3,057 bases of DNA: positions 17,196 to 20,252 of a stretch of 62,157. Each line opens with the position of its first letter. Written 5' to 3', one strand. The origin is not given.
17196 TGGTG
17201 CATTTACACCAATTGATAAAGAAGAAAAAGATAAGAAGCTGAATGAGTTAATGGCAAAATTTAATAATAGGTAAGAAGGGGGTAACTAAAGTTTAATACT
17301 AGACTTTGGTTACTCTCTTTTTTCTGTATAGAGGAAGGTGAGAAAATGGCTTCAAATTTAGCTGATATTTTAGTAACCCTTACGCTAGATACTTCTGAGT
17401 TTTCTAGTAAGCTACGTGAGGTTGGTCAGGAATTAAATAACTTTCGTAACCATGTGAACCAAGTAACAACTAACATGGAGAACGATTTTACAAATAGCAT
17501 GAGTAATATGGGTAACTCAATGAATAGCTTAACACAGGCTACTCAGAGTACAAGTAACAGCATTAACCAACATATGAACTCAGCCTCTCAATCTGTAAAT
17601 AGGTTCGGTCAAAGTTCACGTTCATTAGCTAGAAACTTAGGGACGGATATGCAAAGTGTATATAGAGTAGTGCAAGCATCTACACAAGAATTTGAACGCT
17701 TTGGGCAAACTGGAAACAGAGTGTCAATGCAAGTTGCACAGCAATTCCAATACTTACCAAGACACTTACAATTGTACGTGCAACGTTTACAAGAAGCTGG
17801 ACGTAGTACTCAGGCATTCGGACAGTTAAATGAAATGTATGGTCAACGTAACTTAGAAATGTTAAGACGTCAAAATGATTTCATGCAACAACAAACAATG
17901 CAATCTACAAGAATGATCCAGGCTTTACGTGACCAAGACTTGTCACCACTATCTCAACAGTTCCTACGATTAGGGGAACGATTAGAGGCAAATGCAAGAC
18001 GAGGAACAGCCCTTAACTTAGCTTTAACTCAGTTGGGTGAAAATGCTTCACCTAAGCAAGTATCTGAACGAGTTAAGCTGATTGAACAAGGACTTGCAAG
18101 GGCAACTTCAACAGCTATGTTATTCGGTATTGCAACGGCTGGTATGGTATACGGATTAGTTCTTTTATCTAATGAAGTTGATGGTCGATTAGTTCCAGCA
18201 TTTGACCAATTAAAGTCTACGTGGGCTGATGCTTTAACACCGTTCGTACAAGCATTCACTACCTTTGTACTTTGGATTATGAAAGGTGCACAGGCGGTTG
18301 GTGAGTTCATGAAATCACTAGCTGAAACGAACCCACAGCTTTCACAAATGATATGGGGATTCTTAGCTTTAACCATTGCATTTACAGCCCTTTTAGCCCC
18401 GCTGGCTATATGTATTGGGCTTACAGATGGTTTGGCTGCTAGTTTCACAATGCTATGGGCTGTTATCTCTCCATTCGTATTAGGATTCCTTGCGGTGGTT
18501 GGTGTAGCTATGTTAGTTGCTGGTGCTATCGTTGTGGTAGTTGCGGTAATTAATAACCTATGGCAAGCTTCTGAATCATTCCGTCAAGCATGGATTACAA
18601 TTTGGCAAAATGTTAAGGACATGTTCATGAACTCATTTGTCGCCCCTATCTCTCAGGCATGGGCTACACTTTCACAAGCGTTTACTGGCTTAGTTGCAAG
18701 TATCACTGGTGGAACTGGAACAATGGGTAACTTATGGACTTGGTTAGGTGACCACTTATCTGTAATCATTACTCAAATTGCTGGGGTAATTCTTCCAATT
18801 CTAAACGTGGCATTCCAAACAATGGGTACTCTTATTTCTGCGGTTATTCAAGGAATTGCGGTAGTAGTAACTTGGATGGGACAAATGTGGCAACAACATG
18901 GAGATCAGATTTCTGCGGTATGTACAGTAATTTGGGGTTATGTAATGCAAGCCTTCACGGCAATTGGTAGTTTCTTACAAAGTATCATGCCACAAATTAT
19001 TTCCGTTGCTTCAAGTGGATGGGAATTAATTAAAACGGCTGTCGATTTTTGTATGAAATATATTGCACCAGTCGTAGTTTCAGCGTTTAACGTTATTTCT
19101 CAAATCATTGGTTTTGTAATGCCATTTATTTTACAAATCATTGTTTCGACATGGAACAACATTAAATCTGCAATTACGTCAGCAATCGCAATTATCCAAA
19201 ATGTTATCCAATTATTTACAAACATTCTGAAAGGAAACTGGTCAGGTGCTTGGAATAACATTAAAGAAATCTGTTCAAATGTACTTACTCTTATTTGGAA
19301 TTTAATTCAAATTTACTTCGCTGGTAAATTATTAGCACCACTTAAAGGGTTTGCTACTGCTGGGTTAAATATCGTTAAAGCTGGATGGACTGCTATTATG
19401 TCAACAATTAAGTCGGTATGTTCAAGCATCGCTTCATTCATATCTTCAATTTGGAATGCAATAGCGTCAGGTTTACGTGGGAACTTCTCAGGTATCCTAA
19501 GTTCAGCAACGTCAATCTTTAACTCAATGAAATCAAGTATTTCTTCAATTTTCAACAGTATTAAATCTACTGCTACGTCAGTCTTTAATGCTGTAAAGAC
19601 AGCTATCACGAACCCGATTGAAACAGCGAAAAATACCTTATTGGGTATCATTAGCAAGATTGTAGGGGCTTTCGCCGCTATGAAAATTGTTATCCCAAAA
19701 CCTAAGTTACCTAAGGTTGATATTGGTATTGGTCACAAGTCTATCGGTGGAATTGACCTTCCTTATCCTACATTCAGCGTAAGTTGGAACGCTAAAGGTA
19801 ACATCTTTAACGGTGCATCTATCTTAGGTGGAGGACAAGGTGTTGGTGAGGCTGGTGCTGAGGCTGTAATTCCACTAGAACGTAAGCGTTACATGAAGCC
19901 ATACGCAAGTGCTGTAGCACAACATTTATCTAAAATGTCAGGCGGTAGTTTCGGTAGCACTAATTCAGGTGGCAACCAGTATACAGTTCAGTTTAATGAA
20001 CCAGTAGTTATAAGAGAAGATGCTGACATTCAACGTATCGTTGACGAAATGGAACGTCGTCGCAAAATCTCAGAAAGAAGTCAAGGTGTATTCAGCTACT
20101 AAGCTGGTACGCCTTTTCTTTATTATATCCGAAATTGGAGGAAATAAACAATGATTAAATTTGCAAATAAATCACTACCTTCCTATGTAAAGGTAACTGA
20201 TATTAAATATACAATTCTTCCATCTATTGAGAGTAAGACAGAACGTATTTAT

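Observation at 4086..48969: Eleven copies of a phage-specific bipartite promoter with invariant geometry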

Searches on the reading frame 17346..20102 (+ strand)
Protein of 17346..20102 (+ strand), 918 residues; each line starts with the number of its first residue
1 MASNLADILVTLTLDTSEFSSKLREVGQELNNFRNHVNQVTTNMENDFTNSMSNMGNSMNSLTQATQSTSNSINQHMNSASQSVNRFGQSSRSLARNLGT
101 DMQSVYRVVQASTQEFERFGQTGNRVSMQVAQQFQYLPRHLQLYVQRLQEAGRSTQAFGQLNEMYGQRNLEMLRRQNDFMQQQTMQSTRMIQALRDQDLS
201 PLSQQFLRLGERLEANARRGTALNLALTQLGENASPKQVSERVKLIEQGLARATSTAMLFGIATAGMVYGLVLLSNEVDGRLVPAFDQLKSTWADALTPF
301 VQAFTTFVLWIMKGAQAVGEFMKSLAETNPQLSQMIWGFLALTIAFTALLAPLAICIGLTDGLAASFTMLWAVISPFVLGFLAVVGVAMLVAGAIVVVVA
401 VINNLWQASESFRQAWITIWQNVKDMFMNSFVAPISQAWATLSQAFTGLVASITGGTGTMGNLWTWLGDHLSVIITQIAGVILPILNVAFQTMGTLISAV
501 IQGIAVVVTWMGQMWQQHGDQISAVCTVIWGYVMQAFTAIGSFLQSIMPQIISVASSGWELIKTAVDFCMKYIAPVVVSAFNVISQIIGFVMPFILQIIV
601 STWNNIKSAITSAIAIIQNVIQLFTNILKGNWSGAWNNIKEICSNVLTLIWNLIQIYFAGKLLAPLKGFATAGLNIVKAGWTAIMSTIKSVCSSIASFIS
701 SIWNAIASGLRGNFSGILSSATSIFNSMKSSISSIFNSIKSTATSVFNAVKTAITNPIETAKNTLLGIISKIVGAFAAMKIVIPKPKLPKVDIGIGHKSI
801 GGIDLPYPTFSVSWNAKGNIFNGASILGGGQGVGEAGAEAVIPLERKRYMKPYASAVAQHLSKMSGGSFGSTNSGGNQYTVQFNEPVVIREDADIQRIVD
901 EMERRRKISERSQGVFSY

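Call 13: search_protein_families(library=phrogs, proteins=[window:17346-20102:+], max_evalue=0.001)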
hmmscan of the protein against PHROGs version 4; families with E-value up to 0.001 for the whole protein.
window:17346-20102:+ (918 aa): 22 families
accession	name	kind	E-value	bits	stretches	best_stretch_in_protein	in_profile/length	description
phrog_58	-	tail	5e-71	241.6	2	507-914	663-1061/1544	tail length tape measure protein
phrog_17020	-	unknown function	6.8e-43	148.2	2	613-861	60-302/353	-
phrog_1272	-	tail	4.8e-39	134.9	1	286-819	536-1103/1606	tail length tape measure protein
phrog_991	-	tail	2.8e-31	109.1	3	647-905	642-913/1966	tail length tape measure protein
phrog_4070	-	tail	6.7e-28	98.3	2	570-775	131-331/989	tail length tape measure protein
phrog_167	-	tail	4.9e-27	95.1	1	35-779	384-988/1555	tail length tape measure protein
phrog_1535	-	tail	2.5e-25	89.9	2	489-884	748-1125/1152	tail length tape measure protein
phrog_28958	-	unknown function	6.5e-21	76.1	1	697-855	10-176/295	-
phrog_305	-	tail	6.5e-20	72.4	2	460-776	410-661/1001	tail length tape measure protein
phrog_971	-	lysis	3e-19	70.2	2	505-775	560-777/1338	endolysin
phrog_5493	-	tail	3e-19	69.9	2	525-755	726-940/1102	tail length tape measure protein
phrog_4200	-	tail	2.1e-18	67.2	1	275-783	132-550/732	tail length tape measure protein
phrog_38258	-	unknown function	4.1e-14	53.2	1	642-847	219-419/427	-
phrog_26805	-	unknown function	7.1e-14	52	2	370-619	255-503/697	-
phrog_4197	-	tail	3.3e-12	46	1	536-774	874-1123/1783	tail length tape measure protein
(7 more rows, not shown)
